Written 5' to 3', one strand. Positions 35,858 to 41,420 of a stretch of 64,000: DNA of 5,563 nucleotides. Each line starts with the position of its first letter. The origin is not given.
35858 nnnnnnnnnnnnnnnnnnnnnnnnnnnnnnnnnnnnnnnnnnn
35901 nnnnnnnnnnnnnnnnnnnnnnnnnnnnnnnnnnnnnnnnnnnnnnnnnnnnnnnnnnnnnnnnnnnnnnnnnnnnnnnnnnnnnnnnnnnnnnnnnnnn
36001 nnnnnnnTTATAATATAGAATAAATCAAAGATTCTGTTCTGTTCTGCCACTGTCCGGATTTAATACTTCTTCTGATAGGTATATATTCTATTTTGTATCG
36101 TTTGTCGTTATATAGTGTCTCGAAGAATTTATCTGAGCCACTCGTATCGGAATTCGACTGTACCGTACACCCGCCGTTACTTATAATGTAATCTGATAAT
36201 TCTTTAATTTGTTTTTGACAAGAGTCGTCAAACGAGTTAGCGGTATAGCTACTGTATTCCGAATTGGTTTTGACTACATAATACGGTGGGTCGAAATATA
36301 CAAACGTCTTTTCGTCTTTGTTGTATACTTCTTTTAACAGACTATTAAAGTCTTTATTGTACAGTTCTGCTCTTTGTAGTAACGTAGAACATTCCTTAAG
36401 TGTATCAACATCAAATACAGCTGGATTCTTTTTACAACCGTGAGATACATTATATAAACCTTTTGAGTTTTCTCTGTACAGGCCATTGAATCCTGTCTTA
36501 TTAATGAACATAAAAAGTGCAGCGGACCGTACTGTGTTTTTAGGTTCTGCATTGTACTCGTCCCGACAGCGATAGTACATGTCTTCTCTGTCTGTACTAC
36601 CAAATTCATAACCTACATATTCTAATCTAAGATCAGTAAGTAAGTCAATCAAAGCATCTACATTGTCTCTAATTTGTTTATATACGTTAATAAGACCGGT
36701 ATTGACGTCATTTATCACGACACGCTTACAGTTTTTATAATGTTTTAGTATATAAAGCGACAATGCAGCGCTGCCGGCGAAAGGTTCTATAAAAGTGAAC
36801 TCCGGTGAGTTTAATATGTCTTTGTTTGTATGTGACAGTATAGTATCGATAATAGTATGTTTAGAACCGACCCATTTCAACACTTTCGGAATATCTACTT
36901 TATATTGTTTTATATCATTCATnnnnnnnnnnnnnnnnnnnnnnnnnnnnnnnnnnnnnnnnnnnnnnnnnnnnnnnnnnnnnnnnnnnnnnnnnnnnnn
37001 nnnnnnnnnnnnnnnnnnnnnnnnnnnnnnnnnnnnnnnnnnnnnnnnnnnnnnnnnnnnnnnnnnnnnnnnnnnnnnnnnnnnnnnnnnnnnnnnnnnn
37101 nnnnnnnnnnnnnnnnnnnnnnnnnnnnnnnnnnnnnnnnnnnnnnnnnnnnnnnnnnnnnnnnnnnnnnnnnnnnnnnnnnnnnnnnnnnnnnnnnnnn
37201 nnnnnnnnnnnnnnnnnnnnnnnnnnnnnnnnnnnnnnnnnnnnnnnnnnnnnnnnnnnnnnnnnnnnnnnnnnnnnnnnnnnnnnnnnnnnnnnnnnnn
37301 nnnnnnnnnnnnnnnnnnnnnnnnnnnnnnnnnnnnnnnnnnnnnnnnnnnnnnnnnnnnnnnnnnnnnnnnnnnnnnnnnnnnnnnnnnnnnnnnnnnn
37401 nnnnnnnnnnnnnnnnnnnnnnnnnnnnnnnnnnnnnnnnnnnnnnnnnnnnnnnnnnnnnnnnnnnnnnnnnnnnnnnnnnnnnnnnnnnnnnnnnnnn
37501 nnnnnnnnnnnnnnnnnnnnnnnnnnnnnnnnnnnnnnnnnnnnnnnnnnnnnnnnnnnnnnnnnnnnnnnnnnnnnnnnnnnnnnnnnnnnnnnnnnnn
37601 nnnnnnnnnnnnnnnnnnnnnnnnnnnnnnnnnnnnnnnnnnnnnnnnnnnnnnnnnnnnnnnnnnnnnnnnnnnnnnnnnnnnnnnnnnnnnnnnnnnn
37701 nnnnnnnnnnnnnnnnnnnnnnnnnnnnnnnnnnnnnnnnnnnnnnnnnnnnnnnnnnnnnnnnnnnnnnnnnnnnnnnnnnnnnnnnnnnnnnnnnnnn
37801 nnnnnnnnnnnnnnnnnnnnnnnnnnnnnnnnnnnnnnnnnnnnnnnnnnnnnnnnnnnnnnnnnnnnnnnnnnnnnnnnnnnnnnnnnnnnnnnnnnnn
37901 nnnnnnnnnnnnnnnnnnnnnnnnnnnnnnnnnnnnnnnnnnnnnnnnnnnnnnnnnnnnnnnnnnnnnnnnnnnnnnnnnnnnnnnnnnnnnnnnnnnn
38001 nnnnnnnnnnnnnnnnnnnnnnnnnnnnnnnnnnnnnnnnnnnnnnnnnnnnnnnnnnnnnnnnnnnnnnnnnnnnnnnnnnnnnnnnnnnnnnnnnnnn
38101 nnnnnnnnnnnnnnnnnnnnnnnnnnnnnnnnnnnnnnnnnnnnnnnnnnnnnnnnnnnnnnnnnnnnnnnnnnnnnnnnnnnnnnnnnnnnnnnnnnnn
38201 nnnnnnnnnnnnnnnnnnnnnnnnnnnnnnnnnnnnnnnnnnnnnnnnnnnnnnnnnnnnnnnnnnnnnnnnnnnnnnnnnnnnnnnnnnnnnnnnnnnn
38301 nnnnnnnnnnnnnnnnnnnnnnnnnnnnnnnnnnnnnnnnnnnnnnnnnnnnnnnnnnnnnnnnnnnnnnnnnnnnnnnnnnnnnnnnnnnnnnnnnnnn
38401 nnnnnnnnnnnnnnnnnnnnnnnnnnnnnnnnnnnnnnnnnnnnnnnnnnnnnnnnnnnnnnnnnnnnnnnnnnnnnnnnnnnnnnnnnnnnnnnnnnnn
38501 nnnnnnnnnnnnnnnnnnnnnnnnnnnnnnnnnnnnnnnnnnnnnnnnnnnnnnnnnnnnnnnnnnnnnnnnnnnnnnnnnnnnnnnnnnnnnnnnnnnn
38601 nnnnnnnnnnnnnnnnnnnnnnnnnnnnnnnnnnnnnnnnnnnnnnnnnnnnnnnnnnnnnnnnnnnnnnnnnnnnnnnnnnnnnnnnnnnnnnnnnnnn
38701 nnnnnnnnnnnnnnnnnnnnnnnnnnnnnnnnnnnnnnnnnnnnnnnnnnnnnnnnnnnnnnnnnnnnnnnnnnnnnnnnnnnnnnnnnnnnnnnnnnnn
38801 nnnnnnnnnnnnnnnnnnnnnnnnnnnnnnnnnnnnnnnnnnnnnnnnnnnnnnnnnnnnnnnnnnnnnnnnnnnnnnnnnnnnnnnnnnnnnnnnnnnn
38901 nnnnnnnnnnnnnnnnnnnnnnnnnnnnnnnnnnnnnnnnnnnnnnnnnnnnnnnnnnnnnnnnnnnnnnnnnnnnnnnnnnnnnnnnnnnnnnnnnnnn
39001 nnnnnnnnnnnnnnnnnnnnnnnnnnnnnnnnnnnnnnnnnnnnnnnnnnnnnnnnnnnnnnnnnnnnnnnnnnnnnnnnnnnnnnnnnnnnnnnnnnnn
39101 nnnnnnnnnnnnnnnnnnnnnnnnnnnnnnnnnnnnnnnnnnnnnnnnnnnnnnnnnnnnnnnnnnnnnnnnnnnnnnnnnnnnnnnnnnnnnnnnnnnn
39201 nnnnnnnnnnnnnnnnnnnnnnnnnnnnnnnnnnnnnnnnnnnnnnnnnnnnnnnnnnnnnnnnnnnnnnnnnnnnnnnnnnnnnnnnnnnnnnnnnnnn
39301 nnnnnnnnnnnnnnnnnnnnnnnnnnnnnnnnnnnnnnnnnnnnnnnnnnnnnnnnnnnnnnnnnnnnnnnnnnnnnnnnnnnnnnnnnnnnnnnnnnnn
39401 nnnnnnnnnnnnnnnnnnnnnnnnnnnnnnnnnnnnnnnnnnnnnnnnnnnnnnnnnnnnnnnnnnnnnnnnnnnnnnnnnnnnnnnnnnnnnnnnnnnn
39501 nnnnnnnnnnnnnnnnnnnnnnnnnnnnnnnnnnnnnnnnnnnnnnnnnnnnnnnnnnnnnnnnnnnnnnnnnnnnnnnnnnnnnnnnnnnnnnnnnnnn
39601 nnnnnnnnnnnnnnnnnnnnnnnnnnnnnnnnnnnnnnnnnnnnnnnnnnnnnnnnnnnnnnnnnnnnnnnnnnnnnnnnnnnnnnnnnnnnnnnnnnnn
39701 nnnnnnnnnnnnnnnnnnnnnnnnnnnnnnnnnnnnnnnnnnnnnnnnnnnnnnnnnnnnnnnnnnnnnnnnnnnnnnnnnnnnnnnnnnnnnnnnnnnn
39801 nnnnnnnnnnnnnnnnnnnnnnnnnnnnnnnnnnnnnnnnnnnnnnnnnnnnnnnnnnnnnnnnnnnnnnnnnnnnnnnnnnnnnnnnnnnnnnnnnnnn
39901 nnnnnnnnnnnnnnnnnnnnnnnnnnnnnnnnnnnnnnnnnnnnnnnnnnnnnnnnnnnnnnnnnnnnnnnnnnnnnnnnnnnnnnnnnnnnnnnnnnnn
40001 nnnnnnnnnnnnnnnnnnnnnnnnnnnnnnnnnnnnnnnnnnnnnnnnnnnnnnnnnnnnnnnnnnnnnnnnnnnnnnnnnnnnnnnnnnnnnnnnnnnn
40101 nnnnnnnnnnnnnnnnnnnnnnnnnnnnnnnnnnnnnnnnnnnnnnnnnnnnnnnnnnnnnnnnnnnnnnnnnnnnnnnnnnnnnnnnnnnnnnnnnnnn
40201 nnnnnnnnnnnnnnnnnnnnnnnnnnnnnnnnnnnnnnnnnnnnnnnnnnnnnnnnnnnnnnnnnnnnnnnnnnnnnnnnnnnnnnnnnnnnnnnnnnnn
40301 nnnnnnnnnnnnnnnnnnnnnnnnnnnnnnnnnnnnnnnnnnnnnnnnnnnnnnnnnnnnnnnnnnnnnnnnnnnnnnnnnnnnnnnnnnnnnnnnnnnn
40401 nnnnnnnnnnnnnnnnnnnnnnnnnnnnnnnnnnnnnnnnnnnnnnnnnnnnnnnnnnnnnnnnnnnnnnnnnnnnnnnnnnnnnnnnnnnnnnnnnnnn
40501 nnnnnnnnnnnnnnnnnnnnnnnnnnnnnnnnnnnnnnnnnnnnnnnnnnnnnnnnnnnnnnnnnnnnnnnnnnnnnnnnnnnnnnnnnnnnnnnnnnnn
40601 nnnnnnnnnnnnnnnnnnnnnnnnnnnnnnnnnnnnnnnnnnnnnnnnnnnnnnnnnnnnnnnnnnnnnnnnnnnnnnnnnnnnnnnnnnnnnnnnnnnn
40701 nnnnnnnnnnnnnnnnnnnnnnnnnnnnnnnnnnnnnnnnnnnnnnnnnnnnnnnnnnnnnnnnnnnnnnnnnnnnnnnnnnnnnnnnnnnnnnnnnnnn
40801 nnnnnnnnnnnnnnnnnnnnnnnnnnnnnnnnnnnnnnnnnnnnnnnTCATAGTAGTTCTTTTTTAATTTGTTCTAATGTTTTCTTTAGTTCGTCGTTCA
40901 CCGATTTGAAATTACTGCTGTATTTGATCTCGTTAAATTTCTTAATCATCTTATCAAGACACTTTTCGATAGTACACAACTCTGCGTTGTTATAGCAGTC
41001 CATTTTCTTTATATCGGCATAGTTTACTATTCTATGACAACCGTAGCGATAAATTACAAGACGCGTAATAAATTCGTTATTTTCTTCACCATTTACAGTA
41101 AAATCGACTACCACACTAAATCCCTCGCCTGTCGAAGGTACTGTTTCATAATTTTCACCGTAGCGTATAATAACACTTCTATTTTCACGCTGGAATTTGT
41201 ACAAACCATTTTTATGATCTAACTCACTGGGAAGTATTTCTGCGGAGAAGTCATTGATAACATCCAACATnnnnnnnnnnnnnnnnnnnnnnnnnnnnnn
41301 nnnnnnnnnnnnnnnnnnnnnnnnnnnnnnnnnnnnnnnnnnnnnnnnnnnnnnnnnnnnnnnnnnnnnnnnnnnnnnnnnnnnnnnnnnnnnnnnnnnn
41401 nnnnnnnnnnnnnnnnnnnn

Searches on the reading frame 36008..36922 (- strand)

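Call 33: search_protein_families(library=pfam, proteins=[window:36008-36922:-], max_evalue=0.01)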
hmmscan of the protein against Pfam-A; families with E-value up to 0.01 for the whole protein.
window:36008-36922:- (304 aa): 2 families
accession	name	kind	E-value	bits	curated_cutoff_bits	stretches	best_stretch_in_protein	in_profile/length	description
PF02086.21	MethyltransfD12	-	1.7e-42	146.4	22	1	17-279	1-245/253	D12 class N6 adenine-specific DNA methyltransferase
PF03602.21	Cons_hypoth95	-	0.00016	21.8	24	0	178-219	83-128/182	Conserved hypothetical protein 95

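Call 34: search_protein_families(library=phrogs, proteins=[window:36008-36922:-], max_evalue=0.001)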
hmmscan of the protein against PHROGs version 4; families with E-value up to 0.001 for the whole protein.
window:36008-36922:- (304 aa): 7 families
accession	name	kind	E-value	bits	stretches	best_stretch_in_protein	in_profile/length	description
phrog_56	-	other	1.2e-52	181.1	1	1-302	51-322/647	DNA methyltransferase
phrog_116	-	other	1.9e-26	93.7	1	12-289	511-762/779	DNA methyltransferase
phrog_26700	-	unknown function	2.4e-24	86.8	1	12-295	7-264/552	-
phrog_1996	-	other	2.2e-11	44.9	1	172-301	24-139/150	DNA methyltransferase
phrog_23217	-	unknown function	1.4e-05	26.2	1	11-101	3-83/109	-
phrog_13242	-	unknown function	0.00011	22.4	1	42-217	50-200/450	-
phrog_27806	-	other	0.0003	20.2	0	14-80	50-108/798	DNA methyltransferase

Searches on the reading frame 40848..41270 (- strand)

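Call 59: search_protein_families(library=pfam, proteins=[window:40848-41270:-], max_evalue=0.001)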
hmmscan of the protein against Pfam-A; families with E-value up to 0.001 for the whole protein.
window:40848-41270:- (140 aa): 1 family
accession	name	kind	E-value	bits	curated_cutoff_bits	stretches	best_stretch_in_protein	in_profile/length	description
PF17633.7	DUF5514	-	0.00084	20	27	0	27-125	18-123/142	Family of unknown function (DUF5514)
